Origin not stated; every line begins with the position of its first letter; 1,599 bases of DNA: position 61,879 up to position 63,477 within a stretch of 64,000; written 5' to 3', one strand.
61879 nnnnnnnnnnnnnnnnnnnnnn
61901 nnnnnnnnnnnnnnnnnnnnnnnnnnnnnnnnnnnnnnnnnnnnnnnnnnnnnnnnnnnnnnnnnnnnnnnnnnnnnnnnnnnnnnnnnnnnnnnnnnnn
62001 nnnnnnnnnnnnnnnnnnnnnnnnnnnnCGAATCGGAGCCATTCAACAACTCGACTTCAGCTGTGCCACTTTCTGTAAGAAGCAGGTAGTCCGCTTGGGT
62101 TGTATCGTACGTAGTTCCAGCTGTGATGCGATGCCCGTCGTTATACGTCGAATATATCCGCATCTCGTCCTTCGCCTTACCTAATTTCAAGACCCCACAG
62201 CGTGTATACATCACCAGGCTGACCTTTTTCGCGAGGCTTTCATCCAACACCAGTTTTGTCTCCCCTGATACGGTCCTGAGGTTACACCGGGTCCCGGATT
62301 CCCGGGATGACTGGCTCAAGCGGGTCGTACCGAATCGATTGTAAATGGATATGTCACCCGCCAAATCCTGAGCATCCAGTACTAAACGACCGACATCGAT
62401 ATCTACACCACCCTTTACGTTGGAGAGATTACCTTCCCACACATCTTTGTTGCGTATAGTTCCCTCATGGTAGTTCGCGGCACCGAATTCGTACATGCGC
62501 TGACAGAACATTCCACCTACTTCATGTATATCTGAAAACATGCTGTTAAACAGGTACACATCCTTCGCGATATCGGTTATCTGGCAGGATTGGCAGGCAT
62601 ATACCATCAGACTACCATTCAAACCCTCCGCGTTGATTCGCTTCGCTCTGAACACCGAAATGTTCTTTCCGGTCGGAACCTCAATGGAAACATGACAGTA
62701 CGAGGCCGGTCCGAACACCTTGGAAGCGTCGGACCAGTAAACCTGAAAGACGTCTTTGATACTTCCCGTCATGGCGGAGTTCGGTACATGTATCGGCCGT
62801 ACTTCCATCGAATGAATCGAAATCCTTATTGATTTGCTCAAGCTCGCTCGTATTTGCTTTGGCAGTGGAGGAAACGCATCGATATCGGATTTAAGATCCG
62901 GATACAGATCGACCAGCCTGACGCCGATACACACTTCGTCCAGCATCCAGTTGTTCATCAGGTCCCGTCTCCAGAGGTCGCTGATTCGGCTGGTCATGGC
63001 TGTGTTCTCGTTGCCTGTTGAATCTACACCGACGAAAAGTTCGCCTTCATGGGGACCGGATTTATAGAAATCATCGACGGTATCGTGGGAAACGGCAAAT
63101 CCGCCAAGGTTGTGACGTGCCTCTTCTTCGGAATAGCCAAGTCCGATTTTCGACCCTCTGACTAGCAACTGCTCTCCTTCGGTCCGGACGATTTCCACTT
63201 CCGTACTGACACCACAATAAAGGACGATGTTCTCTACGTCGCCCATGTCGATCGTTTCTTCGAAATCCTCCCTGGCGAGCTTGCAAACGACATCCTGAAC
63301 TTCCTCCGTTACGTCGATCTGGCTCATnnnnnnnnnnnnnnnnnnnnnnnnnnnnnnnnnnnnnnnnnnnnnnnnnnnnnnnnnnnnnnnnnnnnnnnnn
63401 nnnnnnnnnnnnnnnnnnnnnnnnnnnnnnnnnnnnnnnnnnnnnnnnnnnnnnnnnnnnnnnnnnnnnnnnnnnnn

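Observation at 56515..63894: One-component ECF sigma factors fused to a DUF4097-like domain, in tandem, linked to a MacB-type exporter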

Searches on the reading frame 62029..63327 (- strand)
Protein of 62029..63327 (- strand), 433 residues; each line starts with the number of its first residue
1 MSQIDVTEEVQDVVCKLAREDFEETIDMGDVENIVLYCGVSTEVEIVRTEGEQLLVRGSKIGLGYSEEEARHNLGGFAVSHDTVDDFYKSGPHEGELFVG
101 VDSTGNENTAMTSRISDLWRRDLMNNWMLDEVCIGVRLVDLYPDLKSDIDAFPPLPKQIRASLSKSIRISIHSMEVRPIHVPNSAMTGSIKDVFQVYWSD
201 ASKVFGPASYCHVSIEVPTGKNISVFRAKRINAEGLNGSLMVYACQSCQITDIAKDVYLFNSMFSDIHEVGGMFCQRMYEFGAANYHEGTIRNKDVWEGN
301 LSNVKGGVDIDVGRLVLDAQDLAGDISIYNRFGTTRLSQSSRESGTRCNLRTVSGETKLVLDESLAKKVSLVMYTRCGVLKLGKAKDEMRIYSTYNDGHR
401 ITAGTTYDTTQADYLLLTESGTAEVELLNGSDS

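Call 8: search_protein_families(library=pfam, proteins=[window:62029-63327:-], max_evalue=10)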
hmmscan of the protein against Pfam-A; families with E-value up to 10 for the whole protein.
seq(433 aa): 0 families

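Call 28: search_protein_representatives(protein=window:62029-63327:-)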
Query: 433 residues. Proteins with E-value up to 0.001 (for the whole library): 97; up to 1e-10: 70; up to 1e-30: 38. The best 97 are listed.
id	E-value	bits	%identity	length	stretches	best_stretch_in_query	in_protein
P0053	2.1e-140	485.4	53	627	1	1-428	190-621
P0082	1.2e-73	265.5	34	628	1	1-409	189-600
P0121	2.6e-69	251.2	52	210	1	225-430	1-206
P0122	6.3e-68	246.6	34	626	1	1-428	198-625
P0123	2.6e-61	224.9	32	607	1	1-426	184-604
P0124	1.0e-56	209.7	53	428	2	230-429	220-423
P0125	2.6e-56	208.3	31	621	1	3-404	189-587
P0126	3.3e-56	208.0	32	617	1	1-427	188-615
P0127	1.0e-53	199.8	29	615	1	1-426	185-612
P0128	7.1e-53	197.0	31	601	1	1-381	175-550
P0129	8.3e-52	193.5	29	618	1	1-427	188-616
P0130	5.2e-51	190.9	32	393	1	36-426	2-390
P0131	7.4e-51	190.4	29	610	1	1-404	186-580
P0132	9.4e-50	186.8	29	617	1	2-424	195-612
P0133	4.1e-49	184.7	28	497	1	5-429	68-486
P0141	7.5e-43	164.0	27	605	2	154-426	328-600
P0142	1.2e-41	160.1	26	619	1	2-428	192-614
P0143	4.8e-41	158.1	27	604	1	4-405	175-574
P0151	2.6e-37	145.8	25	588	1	6-383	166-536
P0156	1.1e-31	127.2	25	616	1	5-408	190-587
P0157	6.5e-30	121.4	24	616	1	3-373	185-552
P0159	7.2e-29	118.0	26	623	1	6-387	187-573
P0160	1.1e-28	117.4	29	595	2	157-397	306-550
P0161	2.7e-26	109.5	24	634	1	6-386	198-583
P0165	1.0e-21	94.4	27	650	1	1-362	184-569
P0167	1.9e-19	86.9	29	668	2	6-98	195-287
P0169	3.4e-19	86.1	29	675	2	218-369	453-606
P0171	1.2e-18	84.3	29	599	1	16-425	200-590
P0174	1.4e-16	77.5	25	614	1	12-425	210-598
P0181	3.4e-13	66.3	25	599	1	32-422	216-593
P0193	7.9e-09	52.0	25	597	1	20-425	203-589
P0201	1.7e-06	44.2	23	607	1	17-428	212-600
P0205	4.0e-06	43.1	22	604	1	5-423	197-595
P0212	4.7e-04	36.2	23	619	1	23-347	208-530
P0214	9.1e-04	35.3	23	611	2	143-375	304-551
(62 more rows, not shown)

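Call 49: find_related_loci(query=A2, collection=genome_contigs, flank=6000)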
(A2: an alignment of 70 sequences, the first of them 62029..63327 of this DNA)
Query A2 (433 aa) in genome_contigs; peptide patterns used: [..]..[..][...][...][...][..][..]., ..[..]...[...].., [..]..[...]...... (x = any residue, [..] = any of these).
153 stretches matched a pattern; 34 encode a relative of the query (tblastn E <= 1e-3); 32 distinct loci.
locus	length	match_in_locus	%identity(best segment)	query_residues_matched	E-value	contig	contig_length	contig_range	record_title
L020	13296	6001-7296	94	1-432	0e+0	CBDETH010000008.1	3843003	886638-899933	MAG: bacterium isolate a37c322d-fd18-4de0-acdf-9ec38001f2fc genome assembly, contig: contig_8, whole genome shotgun sequ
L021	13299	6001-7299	89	1-433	0e+0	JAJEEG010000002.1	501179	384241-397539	MAG: Candidatus Latescibacterota bacterium isolate p16x34bins.14 k141_287916, whole genome shotgun sequence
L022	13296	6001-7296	86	1-432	0e+0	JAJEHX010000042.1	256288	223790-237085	MAG: Candidatus Latescibacterota bacterium isolate p16x63bins.21 k141_890984, whole genome shotgun sequence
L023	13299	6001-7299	86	1-433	0e+0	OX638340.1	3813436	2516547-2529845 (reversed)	MAG: uncultured Gemmatimonadota bacterium isolate 6ed59a95-0d5b-4630-9937-108f2708d2fb genome assembly, chromosome: 1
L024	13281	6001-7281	84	1-427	0e+0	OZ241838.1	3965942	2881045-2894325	MAG: bacterium isolate 834f4656-8c40-439b-be50-31c876aeaf38 genome assembly, chromosome: 1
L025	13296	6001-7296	58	1-432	0e+0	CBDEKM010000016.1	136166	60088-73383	MAG: bacterium isolate fecf1fe2-d5d3-4dbd-a99f-11e0e87e1ef0 genome assembly, contig: contig_16, whole genome shotgun seq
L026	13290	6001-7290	53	1-429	1e-153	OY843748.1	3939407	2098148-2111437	MAG: bacterium isolate 9408d56b-0626-48ff-8cc4-40385ffb9045 genome assembly, chromosome: 1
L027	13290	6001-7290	51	1-429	5e-149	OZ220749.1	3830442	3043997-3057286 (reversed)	MAG: bacterium isolate 072a604d-d951-4d4f-bb27-b5f30d89a258 genome assembly, chromosome: 1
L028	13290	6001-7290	50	1-429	2e-147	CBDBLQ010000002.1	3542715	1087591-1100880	MAG: bacterium isolate 7e3eab2d-bf14-4947-a8f9-fc6ddb354d52 genome assembly, contig: contig_2, whole genome shotgun sequ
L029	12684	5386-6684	89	1-433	0e+0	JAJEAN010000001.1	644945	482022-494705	MAG: Candidatus Latescibacterota bacterium isolate jk18x7bins.54 k141_1592180, whole genome shotgun sequence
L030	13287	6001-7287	52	1-425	8e-143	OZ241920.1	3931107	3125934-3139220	MAG: bacterium isolate c159a2c7-7ae9-43f8-b1c6-a8821b09048b genome assembly, chromosome: 1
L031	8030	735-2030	51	1-427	3e-135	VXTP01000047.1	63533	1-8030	MAG: Gemmatimonadetes bacterium isolate SB0665_bin_8 NODE_298_length_63533_cov_15.709033, whole genome shotgun sequence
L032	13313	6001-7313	54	1-432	6e-131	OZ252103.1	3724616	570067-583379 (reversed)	MAG: bacterium isolate 8b9b2d7a-c40d-4f90-8ad6-3455a0001c0c genome assembly, chromosome: 1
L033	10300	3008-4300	51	1-427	2e-139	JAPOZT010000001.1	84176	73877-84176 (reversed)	MAG: Gemmatimonadetes bacterium isolate IRC1_bin_16 NODE_289_length_84176_cov_23.6111, whole genome shotgun sequence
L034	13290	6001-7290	56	1-428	9e-165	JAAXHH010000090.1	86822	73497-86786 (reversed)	MAG: Candidatus Latescibacterota bacterium isolate Plut_88884 unfiltered_Plut_88884_genomic_contig_119712, whole genome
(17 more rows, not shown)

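Call 51: predict_structure(alignment_id=A2)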
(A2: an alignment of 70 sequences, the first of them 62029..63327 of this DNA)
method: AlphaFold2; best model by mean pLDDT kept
length: 433 residues; sequences in the alignment: 70
mean_pLDDT: 88.7   pTM: 0.88
mean pLDDT of the five models: 88.7, 88.4, 88.1, 82.8, 80.8
residues with pLDDT >= 90: 298; 70-90: 97; 50-70: 23; < 50: 15
segments of 3 or more residues with pLDDT < 50: 1-12, 431-433
pLDDT, mean of each block of 10 residues (from residue 1): 32 75 96 97 96 96 94 95 96 95 87 92 69 71 73 75 96 94 85 89 93 97 96 97 94 97 95 91 80 83 97 94 96 95 92 96 93 95 91 84 90 95 89 38
secondary structure, 60 per line:
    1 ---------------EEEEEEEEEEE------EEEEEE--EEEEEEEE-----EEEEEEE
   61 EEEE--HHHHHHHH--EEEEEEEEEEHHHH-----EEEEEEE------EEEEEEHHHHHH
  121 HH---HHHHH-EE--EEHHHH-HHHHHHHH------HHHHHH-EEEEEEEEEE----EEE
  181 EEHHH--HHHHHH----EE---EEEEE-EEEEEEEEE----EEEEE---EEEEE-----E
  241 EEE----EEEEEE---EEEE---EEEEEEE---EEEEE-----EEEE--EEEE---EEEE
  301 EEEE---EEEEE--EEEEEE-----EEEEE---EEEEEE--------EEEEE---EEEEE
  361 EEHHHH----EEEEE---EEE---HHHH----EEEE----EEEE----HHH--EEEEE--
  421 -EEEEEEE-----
elements in order: E16-26 E33-38 E41-48 E54-64 H67-74 E77-86 H87-90 E96-102 E109-114 H115-122 H126-130 H138-141 H143-150 H157-162 E164-173 E178-182 H188-193 E203-207 E209-217 E222-226 E230-234 E240-243 E248-253 E257-260 E264-270 E274-278 E284-287 E290-293 E297-304 E308-312 E315-320 E326-330 E334-339 E348-352 E356-362 H363-366 E371-375 E379-381 H385-388 E393-396 E401-404 E414-418 E422-428

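Call 54: fold_search(model_id=the predicted structure, library=pdb)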
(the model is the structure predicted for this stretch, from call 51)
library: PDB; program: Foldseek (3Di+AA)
matches with E <= 10: 67; with E <= 0.001: 1
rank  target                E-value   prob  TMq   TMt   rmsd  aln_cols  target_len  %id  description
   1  4qrk                  5.5e-06  1.00  0.17  0.32  12.6       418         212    7  Crystal structure of a putative cell adhesion protein (CLOSPO_03726) from Clostridium sporogenes ATCC 15579 at 1.95 A re (released 2014-07-23)
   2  3pet_A                1.2e-02  0.97  0.25  0.42  10.4       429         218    7  Crystal structure of a putative adhesin (BF0245) from Bacteroides fragilis NCTC 9343 at 2.07 A resolution (released 2011-02-09)
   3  3lyc_A                3.4e-02  0.54  0.19  0.29  14.3       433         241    7  Crystal structure of Putative pectinase (YP_001304412.1) from Parabacteroides distasonis ATCC 8503 at 2.30 A resolutio (released 2010-03-16)
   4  4opw_B                7.4e-02  0.38  0.21  0.32  13.6       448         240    6  Crystal structure of a putative adhesin (PARMER_02777) from Parabacteroides merdae ATCC 43184 at 1.75 A resolution (released 2014-04-02)
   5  4opw_A                7.4e-02  0.23  0.17  0.25  15.0       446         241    6  Crystal structure of a putative adhesin (PARMER_02777) from Parabacteroides merdae ATCC 43184 at 1.75 A resolution (released 2014-04-02)
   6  3jx8_D                1.3e-01  0.30  0.21  0.31  14.8       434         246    9  Crystal structure of Putative lipid binding protein (YP_001304415.1) from Parabacteroides distasonis ATCC 8503 at 2.16 (released 2009-11-10)
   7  3lyc_N                1.9e-01  0.41  0.24  0.38  11.3       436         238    6  Crystal structure of Putative pectinase (YP_001304412.1) from Parabacteroides distasonis ATCC 8503 at 2.30 A resolutio (released 2010-03-16)
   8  3jx8_A                2.5e-01  0.18  0.20  0.30  14.8       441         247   10  Crystal structure of Putative lipid binding protein (YP_001304415.1) from Parabacteroides distasonis ATCC 8503 at 2.16 (released 2009-11-10)
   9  3lyc_F                3.1e-01  0.20  0.19  0.29  15.8       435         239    6  Crystal structure of Putative pectinase (YP_001304412.1) from Parabacteroides distasonis ATCC 8503 at 2.30 A resolutio (released 2010-03-16)
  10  3lyc_J                3.2e-01  0.30  0.23  0.35  12.9       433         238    7  Crystal structure of Putative pectinase (YP_001304412.1) from Parabacteroides distasonis ATCC 8503 at 2.30 A resolutio (released 2010-03-16)
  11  3lyc_B                3.9e-01  0.25  0.22  0.35  13.4       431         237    6  Crystal structure of Putative pectinase (YP_001304412.1) from Parabacteroides distasonis ATCC 8503 at 2.30 A resolutio (released 2010-03-16)
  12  7muc_AM               5.8e-01  0.11  0.18  0.24  16.5       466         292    7  Legionella pneumophila Dot/Icm T4SS C1 Reconstruction (released 2021-10-06)
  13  5ny0                  7.4e-01  0.08  0.14  0.17  14.5       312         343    9  L. reuters 100-23 SRRP (released 2018-03-21)
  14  4ygu_B                8.2e-01  0.06  0.13  0.22  12.5       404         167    6  Crystal structure of a putative adhesin (BACEGG_01763) from Bacteroides eggerthii DSM 20697 at 2.20 A resolution (released 2015-03-11)
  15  4ygu_A                1.0e+00  0.04  0.13  0.22  12.3       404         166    7  Crystal structure of a putative adhesin (BACEGG_01763) from Bacteroides eggerthii DSM 20697 at 2.20 A resolution (released 2015-03-11)
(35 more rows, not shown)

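Call 56: search_solved_structures(query=window:62029-63327:-, max_evalue=10)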
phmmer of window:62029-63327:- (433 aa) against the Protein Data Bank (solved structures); distinct sequences matched with E-value up to 10: 0.

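Call 58: search_protein_families(library=pfam, alignment_id=A3, max_evalue=1)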
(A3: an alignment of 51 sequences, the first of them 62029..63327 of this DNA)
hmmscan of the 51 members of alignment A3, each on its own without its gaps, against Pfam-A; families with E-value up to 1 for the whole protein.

A. member 1, window:62029-63327:- (433 aa): 0 families

B. families by the number of members that match (of 51 scanned): 63 families (the first 25 are shown)
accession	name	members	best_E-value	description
PF08281.18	Sigma70_r4_2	46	6.9e-18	Sigma-70, region 4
PF04542.20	Sigma70_r2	46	1.7e-17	Sigma-70 region 2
PF04545.22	Sigma70_r4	46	2e-12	Sigma-70, region 4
PF07638.17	Sigma70_ECF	39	1e-08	ECF sigma factor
PF13384.12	HTH_23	32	2.1e-05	Homeodomain-like domain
PF13518.12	HTH_28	19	0.00032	Helix-turn-helix domain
PF25787.1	HTH_SB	13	0.0013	Sleeping Beauty transposase HTH domain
PF13349.12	DUF4097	12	1.3e-05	Toastrack DUF4097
PF13556.12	HTH_30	11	0.0055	PucR C-terminal helix-turn-helix domain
PF04297.20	UPF0122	9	0.00011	Putative helix-turn-helix protein, YlxM / p13 like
PF13936.12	HTH_38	9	0.0023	Helix-turn-helix domain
PF13412.12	HTH_24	8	0.00039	Winged helix-turn-helix DNA-binding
PF20432.4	Xre-like-HTH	7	0.0069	Antitoxin Xre-like helix-turn-helix domain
PF22233.2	PhyR_sigma-like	6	0.0015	Response regulator PhyR, sigma-like domain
PF13404.12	HTH_AsnC-type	5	0.0039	AsnC-type helix-turn-helix domain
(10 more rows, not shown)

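Call 76: search_protein_families(library=pfam, proteins=[P0165, P0169, P0171, P0174, P0181, P0193, P0201, P0205, P0212, P0214], max_evalue=1)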
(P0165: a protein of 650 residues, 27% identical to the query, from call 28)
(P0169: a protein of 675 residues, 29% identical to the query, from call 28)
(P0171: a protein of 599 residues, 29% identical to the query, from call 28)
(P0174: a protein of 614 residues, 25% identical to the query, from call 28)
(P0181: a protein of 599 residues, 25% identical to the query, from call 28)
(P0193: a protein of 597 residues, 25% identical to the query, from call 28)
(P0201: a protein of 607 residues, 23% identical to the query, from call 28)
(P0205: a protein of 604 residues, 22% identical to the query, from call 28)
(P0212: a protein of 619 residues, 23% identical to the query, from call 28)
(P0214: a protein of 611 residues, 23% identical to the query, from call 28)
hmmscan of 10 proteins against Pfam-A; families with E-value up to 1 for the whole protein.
P0165 (650 aa): 6 families
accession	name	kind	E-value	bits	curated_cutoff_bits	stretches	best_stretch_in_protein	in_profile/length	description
PF08281.18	Sigma70_r4_2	-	1.6e-11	44.1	25.7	1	120-171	3-54/54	Sigma-70, region 4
PF04542.20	Sigma70_r2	-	1.5e-10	41.1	24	1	25-92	1-70/71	Sigma-70 region 2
PF04545.22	Sigma70_r4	-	8.2e-06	25.7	24.1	1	124-173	1-50/50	Sigma-70, region 4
PF13936.12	HTH_38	-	0.067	13.4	27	1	133-160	10-37/44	Helix-turn-helix domain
PF13349.12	DUF4097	-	0.17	11.7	22.9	0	494-565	168-245/247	Toastrack DUF4097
PF25787.1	HTH_SB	-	0.24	11.7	43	1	141-161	20-40/53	Sleeping Beauty transposase HTH domain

P0169 (675 aa): 5 families
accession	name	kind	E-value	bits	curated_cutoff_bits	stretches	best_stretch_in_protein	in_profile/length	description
PF04542.20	Sigma70_r2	-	6.4e-12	45.5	24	1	28-95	1-70/71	Sigma-70 region 2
PF08281.18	Sigma70_r4_2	-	1.9e-10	40.7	25.7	1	125-177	2-54/54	Sigma-70, region 4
PF04545.22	Sigma70_r4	-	9.1e-05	22.3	24.1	1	131-178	2-49/50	Sigma-70, region 4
PF00126.33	HTH_1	-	0.004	17.5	26.6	1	143-189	7-53/60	Bacterial regulatory helix-turn-helix protein, lysR family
PF02954.25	HTH_8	-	0.073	13.3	22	1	152-172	21-41/42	Bacterial regulatory protein, Fis family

P0171 (599 aa): 5 families
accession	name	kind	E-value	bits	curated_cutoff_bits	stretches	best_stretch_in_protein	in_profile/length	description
PF04542.20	Sigma70_r2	-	2.1e-14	53.5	24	1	21-87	1-69/71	Sigma-70 region 2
PF08281.18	Sigma70_r4_2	-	1e-11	44.7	25.7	1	119-169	4-54/54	Sigma-70, region 4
PF04545.22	Sigma70_r4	-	9.8e-10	38.2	24.1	1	122-171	1-50/50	Sigma-70, region 4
PF07638.17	Sigma70_ECF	-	7.7e-05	23.1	21.1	1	70-173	82-183/185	ECF sigma factor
PF22233.2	PhyR_sigma-like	-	0.07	13.4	27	1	124-169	2-47/50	Response regulator PhyR, sigma-like domain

P0174 (614 aa): 12 families
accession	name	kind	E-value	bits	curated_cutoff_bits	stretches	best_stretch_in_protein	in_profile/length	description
PF08281.18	Sigma70_r4_2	-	2e-12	47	25.7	1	134-185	3-54/54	Sigma-70, region 4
PF04545.22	Sigma70_r4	-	2e-12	46.9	24.1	1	138-186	1-49/50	Sigma-70, region 4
PF04542.20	Sigma70_r2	-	2.5e-07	30.8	24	1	45-112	2-70/71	Sigma-70 region 2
PF07638.17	Sigma70_ECF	-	3.1e-06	27.7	21.1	1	130-189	121-183/185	ECF sigma factor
PF13518.12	HTH_28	-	0.00032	21.1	25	1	146-179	1-34/52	Helix-turn-helix domain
PF13384.12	HTH_23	-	0.00073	19.7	24.6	1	146-175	6-35/50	Homeodomain-like domain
PF09339.16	HTH_IclR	-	0.00093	19.4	22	1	156-180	17-41/52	IclR helix-turn-helix domain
PF13556.12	HTH_30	-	0.0088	16.3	27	1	154-187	8-42/59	PucR C-terminal helix-turn-helix domain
PF12840.13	HTH_20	-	0.024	15.1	27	1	156-178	17-39/51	Helix-turn-helix domain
PF12728.13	HTH_17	-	0.096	13.4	27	1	158-178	2-22/51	Helix-turn-helix domain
PF05225.22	HTH_psq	-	0.13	12.4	20.4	1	155-181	13-40/45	helix-turn-helix, Psq domain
PF02954.25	HTH_8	-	0.13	12.4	22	1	162-179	23-40/42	Bacterial regulatory protein, Fis family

P0181 (599 aa): 10 families
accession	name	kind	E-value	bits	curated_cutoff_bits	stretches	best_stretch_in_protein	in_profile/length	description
PF08281.18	Sigma70_r4_2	-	1.2e-15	57.4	25.7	1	117-170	1-54/54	Sigma-70, region 4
PF04542.20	Sigma70_r2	-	2e-11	43.9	24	1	22-86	2-68/71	Sigma-70 region 2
PF04545.22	Sigma70_r4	-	1.7e-08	34.3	24.1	1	125-172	3-50/50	Sigma-70, region 4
PF07638.17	Sigma70_ECF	-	0.00025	21.5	21.1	1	126-175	135-184/185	ECF sigma factor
PF13384.12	HTH_23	-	0.0024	18.1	24.6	1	131-166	6-41/50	Homeodomain-like domain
PF13518.12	HTH_28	-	0.0026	18.3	25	1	131-167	1-37/52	Helix-turn-helix domain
PF00356.27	LacI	-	0.064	13.5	27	0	146-184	3-40/46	Bacterial regulatory proteins, lacI family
PF13936.12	HTH_38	-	0.097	12.9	27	0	142-160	20-38/44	Helix-turn-helix domain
PF13556.12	HTH_30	-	0.15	12.3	27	1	142-177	12-47/59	PucR C-terminal helix-turn-helix domain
PF13412.12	HTH_24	-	0.23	11.5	21.9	1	141-163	16-38/48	Winged helix-turn-helix DNA-binding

P0193 (597 aa): 7 families
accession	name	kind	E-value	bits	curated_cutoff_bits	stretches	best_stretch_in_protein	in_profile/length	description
PF08281.18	Sigma70_r4_2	-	3.9e-12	46.1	25.7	1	116-168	2-54/54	Sigma-70, region 4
PF04542.20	Sigma70_r2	-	1.8e-09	37.7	24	1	21-87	1-69/71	Sigma-70 region 2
PF04545.22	Sigma70_r4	-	1.4e-08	34.5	24.1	1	121-170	1-50/50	Sigma-70, region 4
PF07638.17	Sigma70_ECF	-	0.00012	22.4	21.1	1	40-173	76-184/185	ECF sigma factor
PF13384.12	HTH_23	-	0.0045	17.2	24.6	1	133-164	10-41/50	Homeodomain-like domain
PF08988.15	T3SS_needle_E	-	0.016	15.9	22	1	154-197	16-57/67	Type III secretion system, cytoplasmic E component of needle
PF07750.17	GcrA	-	0.14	13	26.9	1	136-201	14-81/155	GcrA cell cycle regulator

P0201 (607 aa): 7 families
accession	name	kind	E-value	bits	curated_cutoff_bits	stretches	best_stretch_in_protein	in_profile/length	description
PF04542.20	Sigma70_r2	-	2.6e-10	40.4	24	1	40-95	1-59/71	Sigma-70 region 2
PF07638.17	Sigma70_ECF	-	4.1e-08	33.8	21.1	1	28-188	10-183/185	ECF sigma factor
PF08281.18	Sigma70_r4_2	-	6.7e-08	32.5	25.7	1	133-184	3-54/54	Sigma-70, region 4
PF04545.22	Sigma70_r4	-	0.0011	18.8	24.1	1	137-182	1-46/50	Sigma-70, region 4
PF06056.18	Terminase_5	-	0.0052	17.1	20.3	1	150-174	7-31/58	Putative ATPase subunit of terminase (gpP-like)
PF09339.16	HTH_IclR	-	0.0097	16.1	22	1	156-179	18-41/52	IclR helix-turn-helix domain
PF21506.2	Knl-2-like_dom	-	0.13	12.6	27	1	306-334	24-52/54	Kinetochore null protein 2-like domain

P0205 (604 aa): 9 families
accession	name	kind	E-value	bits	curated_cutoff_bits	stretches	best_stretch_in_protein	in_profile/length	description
PF04542.20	Sigma70_r2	-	5e-16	58.7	24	1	21-87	1-69/71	Sigma-70 region 2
PF08281.18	Sigma70_r4_2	-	4.8e-15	55.4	25.7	1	126-177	3-54/54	Sigma-70, region 4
PF04545.22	Sigma70_r4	-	7e-11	41.9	24.1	1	130-179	1-50/50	Sigma-70, region 4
PF07638.17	Sigma70_ECF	-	0.00021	21.7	21.1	1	12-180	13-182/185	ECF sigma factor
PF04297.20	UPF0122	-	0.00099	19.8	22.7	1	128-204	12-90/101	Putative helix-turn-helix protein, YlxM / p13 like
PF13412.12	HTH_24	-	0.0029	17.6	21.9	1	149-170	17-38/48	Winged helix-turn-helix DNA-binding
PF13349.12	DUF4097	-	0.011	15.6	22.9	1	481-596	139-245/247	Toastrack DUF4097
PF13384.12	HTH_23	-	0.019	15.2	24.6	1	142-169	10-38/50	Homeodomain-like domain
PF21967.1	MGS_C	-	0.16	12.6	27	1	311-357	9-55/110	Mannosylglycerate synthase C-terminal domain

P0212 (619 aa): 4 families
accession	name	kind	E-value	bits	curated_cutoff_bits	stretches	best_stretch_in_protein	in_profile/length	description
PF04542.20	Sigma70_r2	-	1.7e-17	63.4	24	1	23-89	1-69/71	Sigma-70 region 2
PF08281.18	Sigma70_r4_2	-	2.6e-12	46.6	25.7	1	119-169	4-54/54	Sigma-70, region 4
PF04545.22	Sigma70_r4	-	8.9e-08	32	24.1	1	122-171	1-50/50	Sigma-70, region 4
PF07638.17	Sigma70_ECF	-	0.0071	16.7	21.1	1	106-174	117-184/185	ECF sigma factor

P0214 (611 aa): 7 families
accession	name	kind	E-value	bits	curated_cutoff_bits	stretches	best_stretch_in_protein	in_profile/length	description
PF08281.18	Sigma70_r4_2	-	1e-12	47.9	25.7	1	118-168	4-54/54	Sigma-70, region 4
PF04542.20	Sigma70_r2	-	3.7e-12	46.3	24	1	27-91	1-67/71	Sigma-70 region 2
PF04545.22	Sigma70_r4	-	1e-07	31.8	24.1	1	121-170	1-50/50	Sigma-70, region 4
PF13384.12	HTH_23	-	9.3e-05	22.6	24.6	1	127-161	4-37/50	Homeodomain-like domain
PF07638.17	Sigma70_ECF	-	0.00016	22.1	21.1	1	122-174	133-185/185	ECF sigma factor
PF13518.12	HTH_28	-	0.016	15.7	25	1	133-159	5-31/52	Helix-turn-helix domain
PF12645.13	HTH_16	-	0.24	12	22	0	11-45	2-36/65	Helix-turn-helix domain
